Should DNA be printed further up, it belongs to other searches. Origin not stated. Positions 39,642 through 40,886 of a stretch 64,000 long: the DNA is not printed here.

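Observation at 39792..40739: Divergent proteasome-beta-like Ntn hydrolase with a ~100-aa C-terminal extension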

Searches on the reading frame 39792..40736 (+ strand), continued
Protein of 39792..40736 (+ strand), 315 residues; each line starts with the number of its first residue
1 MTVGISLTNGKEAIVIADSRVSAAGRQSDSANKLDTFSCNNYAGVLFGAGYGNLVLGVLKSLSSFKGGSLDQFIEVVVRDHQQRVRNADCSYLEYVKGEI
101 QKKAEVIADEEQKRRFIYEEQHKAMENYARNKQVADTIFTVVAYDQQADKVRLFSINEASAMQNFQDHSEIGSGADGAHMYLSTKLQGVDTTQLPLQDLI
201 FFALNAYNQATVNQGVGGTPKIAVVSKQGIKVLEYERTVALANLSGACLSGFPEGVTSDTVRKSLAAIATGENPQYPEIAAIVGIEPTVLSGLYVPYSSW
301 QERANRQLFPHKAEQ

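Call 40: find_related_loci(query=A2, collection=genome_contigs, flank=5000)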
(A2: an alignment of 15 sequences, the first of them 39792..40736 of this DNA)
Query A2 (315 aa) in genome_contigs; peptide patterns used: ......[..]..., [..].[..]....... (x = any residue, [..] = any of these).
36 stretches matched a pattern; 16 encode a relative of the query (tblastn E <= 1e-3); 16 distinct loci.
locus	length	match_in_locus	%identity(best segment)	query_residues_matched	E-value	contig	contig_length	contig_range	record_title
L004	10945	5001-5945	48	1-315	9e-95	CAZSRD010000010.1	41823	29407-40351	MAG TPA_asm: uncultured Methanosarcinales archaeon isolate SRP178699_co1_479 genome assembly, contig: NODE_864_length_41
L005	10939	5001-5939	42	1-309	7e-83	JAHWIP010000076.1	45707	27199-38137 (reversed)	MAG: Candidatus Woesearchaeota archaeon isolate YT2_088 k127_57608607, whole genome shotgun sequence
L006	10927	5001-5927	44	1-309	3e-79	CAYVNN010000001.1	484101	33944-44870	MAG TPA_asm: uncultured Methanosarcinales archaeon isolate SRP077602_co2_11 genome assembly, contig: NODE_3_length_48410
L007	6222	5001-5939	45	1-309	6e-79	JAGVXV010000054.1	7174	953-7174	Candidatus Woesearchaeota archaeon isolate RIFCSPLOWO2_12_FULL_38_19 rifcsplowo2_12_scaffold_18577, whole genome shotgun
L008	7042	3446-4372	41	1-309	5e-78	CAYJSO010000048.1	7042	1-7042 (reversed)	MAG TPA_asm: uncultured Methanosarcinales archaeon isolate ERP125453_co1_298 genome assembly, contig: NODE_13560_length_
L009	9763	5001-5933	41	1-309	1e-74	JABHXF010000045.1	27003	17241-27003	MAG: Candidatus Woesearchaeota archaeon isolate SI047_bin3 k141_1193004, whole genome shotgun sequence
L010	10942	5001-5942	40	1-312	4e-72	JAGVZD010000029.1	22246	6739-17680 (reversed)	Candidatus Woesearchaeota archaeon isolate RIFCSPLOWO2_02_FULL_30_14 rifcsplowo2_02_scaffold_15856, whole genome shotgun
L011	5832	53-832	45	58-312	1e-71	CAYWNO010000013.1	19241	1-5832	MAG TPA_asm: uncultured Methanosarcinales archaeon isolate SRP178908_co1_9 genome assembly, contig: NODE_1804_length_192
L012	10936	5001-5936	38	1-309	1e-68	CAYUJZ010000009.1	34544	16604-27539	MAG TPA_asm: uncultured Methanosarcinales archaeon isolate SRP241341_co1_58 genome assembly, contig: NODE_1470_length_34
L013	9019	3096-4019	40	1-309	2e-65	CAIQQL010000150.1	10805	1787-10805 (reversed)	uncultured archaeon isolate AlinenSediments_bin-4957 genome assembly, contig: bin-4957:150/154, whole genome shotgun seq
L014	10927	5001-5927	38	1-307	8e-64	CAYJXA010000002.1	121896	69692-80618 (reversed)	MAG TPA_asm: uncultured Methanosarcinales archaeon isolate ERP125453_co1_488 genome assembly, contig: NODE_58_length_121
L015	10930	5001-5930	39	1-309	3e-71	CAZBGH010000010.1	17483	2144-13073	MAG TPA_asm: uncultured Methanosarcinales archaeon isolate binchicken_co21_254 genome assembly, contig: NODE_1881_length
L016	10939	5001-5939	36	1-305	2e-59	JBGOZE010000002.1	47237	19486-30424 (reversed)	MAG: Candidatus Nanoarchaeia archaeon isolate OBJ_0618_130150_25 k141_6334645_length_47237_cov_62.6020, whole genome sho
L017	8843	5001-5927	33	1-308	4e-59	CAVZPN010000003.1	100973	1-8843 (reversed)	MAG: uncultured archaeon isolate MFD02832.bin.2.135 genome assembly, contig: contig_12804, whole genome shotgun sequence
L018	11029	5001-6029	37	1-309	1e-63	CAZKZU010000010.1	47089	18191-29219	MAG TPA_asm: uncultured Methanosarcinales archaeon isolate SRP272421_co1_15 genome assembly, contig: NODE_1295_length_47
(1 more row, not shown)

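Call 51: list_cluster_members(proteins=[P0176, P0177, P0181, P0183, P0185, P0191, P0194, P0196, P0187, P0186])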
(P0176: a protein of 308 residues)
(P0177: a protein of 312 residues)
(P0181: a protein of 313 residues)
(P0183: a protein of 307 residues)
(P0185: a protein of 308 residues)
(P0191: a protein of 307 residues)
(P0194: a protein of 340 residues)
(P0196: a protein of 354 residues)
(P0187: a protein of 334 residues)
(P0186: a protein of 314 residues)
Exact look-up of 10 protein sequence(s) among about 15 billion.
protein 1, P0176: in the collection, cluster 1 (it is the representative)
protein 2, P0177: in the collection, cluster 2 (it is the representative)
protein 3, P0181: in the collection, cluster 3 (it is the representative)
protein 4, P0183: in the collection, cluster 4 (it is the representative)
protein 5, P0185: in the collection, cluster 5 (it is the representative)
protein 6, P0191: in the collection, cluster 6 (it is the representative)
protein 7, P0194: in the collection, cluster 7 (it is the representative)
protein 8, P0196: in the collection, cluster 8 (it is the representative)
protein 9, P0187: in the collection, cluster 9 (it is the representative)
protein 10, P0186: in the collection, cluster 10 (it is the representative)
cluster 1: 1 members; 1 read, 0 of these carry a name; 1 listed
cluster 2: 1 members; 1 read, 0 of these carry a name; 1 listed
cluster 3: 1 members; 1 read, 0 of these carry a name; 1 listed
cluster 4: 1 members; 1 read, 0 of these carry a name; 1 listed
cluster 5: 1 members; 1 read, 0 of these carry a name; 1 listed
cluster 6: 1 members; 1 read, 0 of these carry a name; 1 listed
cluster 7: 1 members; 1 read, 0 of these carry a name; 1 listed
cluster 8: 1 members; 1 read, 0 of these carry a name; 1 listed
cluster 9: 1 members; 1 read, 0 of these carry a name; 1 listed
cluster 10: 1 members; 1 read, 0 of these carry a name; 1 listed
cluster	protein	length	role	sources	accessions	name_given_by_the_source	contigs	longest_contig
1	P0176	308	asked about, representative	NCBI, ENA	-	-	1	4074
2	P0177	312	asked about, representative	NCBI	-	-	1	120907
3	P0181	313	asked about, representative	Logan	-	-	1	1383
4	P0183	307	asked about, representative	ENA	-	-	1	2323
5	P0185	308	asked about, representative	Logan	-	-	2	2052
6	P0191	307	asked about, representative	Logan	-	-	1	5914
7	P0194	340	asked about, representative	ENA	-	-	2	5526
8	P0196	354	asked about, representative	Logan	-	-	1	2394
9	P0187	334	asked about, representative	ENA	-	-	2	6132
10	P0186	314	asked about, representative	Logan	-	-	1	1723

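Call 54: find_encoding_contigs(protein=P0177, flank=8000, max_places=1)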
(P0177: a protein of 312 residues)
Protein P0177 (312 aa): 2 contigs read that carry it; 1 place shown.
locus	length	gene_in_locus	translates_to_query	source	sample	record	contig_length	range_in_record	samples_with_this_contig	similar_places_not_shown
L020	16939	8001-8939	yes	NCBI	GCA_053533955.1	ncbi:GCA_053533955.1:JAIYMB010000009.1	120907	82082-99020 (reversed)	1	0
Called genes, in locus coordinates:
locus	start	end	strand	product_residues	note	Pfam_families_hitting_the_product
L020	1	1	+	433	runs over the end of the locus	PF00696:AA_kinase, PF22468:ACT_9 (weak)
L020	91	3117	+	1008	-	PF04851:ResIII, PF00270:DEAD, PF00271:Helicase_C, PF19306:WHD_Lhr, PF08494:DEAD_assoc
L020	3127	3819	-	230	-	-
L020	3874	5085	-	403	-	PF04055:Radical_SAM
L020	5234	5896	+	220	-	PF22090:Gins51_C (weak)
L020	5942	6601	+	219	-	PF05430:Methyltransf_30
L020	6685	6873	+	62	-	-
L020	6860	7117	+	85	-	PF05016:ParE_toxin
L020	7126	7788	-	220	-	-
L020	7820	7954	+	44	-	-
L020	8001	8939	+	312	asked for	-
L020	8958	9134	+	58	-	-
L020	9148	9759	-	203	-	PF00069:Pkinase, PF01636:APH (faint), PF06293:Kdo, PF01163:RIO1, PF07714:PK_Tyr_Ser-Thr (weak), PF03109:ABC1, PF01633:Choline_kinase (weak), PF22303:OspG_kinase (faint)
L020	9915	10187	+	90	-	PF00166:Cpn10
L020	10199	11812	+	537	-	PF00118:Cpn60_TCP1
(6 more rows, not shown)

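Call 69: find_related_loci(query=A2, collection=viral_contigs, flank=5000)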
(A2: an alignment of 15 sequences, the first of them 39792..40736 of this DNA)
Query A2 (315 aa) in viral_contigs; peptide patterns used: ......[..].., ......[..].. (x = any residue, [..] = any of these).
37 stretches matched a pattern, but none encodes a relative of the query by tblastn (E <= 1e-3).

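Call 70: search_protein_families(library=phrogs, proteins=[window:39792-40736:+], max_evalue=0.01)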
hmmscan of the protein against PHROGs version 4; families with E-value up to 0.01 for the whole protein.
window:39792-40736:+ (315 aa): 0 families

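Call 79: find_encoding_contigs(protein=P0098, flank=6000, max_places=1)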
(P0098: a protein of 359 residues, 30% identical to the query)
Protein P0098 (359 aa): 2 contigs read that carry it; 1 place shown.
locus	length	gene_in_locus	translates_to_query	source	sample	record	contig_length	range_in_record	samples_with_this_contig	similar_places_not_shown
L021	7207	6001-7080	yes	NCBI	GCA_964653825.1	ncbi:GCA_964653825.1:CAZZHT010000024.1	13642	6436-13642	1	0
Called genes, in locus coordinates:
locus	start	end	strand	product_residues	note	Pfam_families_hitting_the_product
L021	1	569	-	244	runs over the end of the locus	PF04473:DUF553 (weak), PF01841:Transglut_core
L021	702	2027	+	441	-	PF00753:Lactamase_B, PF23023:Anti-Pycsar_Apyc1 (faint), PF12706:Lactamase_B_2, PF22505:RNase_J_b_CASP, PF07521:RMMBL (weak)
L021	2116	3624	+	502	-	PF19289:PmbA_TldD_3rd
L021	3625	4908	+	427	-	PF19289:PmbA_TldD_3rd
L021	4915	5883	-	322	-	PF00432:Prenyltrans (faint)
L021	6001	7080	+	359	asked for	-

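Call 80: find_encoding_contigs(protein=P0105, flank=6000, max_places=1)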
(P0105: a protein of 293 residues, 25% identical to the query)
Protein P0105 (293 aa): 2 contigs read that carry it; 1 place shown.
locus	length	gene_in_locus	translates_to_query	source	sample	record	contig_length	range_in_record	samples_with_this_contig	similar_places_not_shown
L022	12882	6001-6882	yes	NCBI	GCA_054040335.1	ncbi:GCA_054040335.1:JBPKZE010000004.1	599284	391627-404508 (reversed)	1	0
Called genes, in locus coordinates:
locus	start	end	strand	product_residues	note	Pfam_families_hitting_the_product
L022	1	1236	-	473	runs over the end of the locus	PF02310:B12-binding, PF04055:Radical_SAM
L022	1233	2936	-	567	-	PF02543:Carbam_trans_N, PF16861:Carbam_trans_C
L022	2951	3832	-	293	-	PF00535:Glycos_transf_2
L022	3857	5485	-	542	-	PF13231:PMT_2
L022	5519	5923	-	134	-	-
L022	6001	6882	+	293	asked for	-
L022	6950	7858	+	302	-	PF00389:2-Hacid_dh, PF02826:2-Hacid_dh_C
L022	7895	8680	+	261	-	PF01048:PNP_UDP_1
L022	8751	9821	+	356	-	PF25145:NfeD1b_N, PF01343:Peptidase_S49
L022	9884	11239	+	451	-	PF03721:UDPG_MGDP_dh_N, PF00984:UDPG_MGDP_dh, PF03720:UDPG_MGDP_dh_C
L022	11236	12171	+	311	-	PF00483:NTP_transferase, PF25087:GMPPB_C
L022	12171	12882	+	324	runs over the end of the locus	PF01073:3Beta_HSD, PF01370:Epimerase, PF02719:Polysacc_synt_2, PF04321:RmlD_sub_bind, PF08659:KR (faint), PF13460:NAD_binding_10 (weak), PF16363:GDP_Man_Dehyd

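Call 81: search_protein_families(library=pfam, alignment_id=A1, max_evalue=1)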
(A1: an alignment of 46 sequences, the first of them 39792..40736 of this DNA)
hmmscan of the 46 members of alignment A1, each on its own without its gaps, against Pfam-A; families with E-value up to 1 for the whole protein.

A. member 1, window:39792-40736:+ (315 aa): 0 families

B. families by the number of members that match (of 46 scanned): 41 families (the first 25 are shown)
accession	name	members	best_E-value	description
PF00227.31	Proteasome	5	0.00088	Proteasome subunit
PF20737.2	Glyco_hydro127C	3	0.053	Glycoside hydrolase family 127 C-terminal domain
PF04864.19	Alliinase_C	2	0.0099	Allinase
PF13645.11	YkuD_2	2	0.031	L,D-transpeptidase catalytic domain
PF06046.19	Sec6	1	0.0028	Exocyst complex component Sec6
PF16527.11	CpxA_peri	1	0.004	Two-component sensor protein CpxA, periplasmic domain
PF17294.7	Lipoprotein_22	1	0.01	Uncharacterised lipoprotein family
PF00687.26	Ribosomal_L1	1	0.018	Ribosomal protein L1p/L10e family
PF18340.7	TraI_2B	1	0.018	DNA relaxase TraI 2B/2B-like domain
PF18061.6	CRISPR_Cas9_WED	1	0.023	CRISPR-Cas9 WED domain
PF23594.1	RPN11_C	1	0.031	26S proteasome regulatory subunit RPN11 C-terminal domain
PF04865.19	Baseplate_J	1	0.038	Baseplate J-like protein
PF05043.19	Mga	1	0.038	Mga helix-turn-helix domain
PF13981.11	SopA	1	0.047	SopA-like central domain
PF02710.19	Hema_HEFG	1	0.047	Hemagglutinin domain of haemagglutinin-esterase-fusion glycoprotein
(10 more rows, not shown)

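Call 82: search_protein_families(library=ncbifam, alignment_id=A1, max_evalue=1)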
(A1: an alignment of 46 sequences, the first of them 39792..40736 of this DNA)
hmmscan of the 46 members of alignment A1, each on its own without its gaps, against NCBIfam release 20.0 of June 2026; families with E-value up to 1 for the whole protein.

A. member 1, window:39792-40736:+ (315 aa): 2 families
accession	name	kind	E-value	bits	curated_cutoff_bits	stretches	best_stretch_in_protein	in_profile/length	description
TIGR03690.1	20S_bact_beta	equivalog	0.012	15.4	191.9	1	136-222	104-186/222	proteasome subunit beta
NF011674.0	PRK15093.1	equivalog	0.11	11.6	627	1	75-132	142-196/330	putrescine export ABC transporter ATP-binding protein SapD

B. families by the number of members that match (of 46 scanned): 27 families (the first 25 are shown)
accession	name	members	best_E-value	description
TIGR03690.1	20S_bact_beta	4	0.012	proteasome subunit beta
TIGR03634.1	arc_protsome_B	1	7e-05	archaeal proteasome endopeptidase complex subunit beta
NF001544.0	PRK00373.1-3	1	0.00046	V-type ATP synthase subunit D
TIGR03034.1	TIGR03034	1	0.0016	YPO3983 family protein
NF002006.0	PRK00805.1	1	0.0044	deoxyhypusine synthase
NF050110.1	TransRegBldD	1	0.0075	transcriptional regulator BldD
TIGR01612.1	235kDa-fam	1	0.012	rhoptry protein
NF011743.0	PRK15196.1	1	0.013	type III secretion system effector PipB2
NF011262.0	PRK14668.1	1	0.017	excinuclease ABC subunit C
NF010535.0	PRK13923.1-3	1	0.018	sporulation-specific transcriptional regulator GerR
TIGR02086.1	IPMI_arch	1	0.025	3-isopropylmalate dehydratase/homoaconitate hydratase family large subunit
NF049994.1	slr1306_fam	1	0.028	slr1306 family protein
TIGR03638.1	cas1_ECOLI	1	0.034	type I-E CRISPR-associated endonuclease Cas1e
NF008179.0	PRK10927.1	1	0.037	cell division protein FtsN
NF047879.1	catechol_SstD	1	0.041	ferrated catecholamine ABC transporter substrate-binding lipoprotein SstD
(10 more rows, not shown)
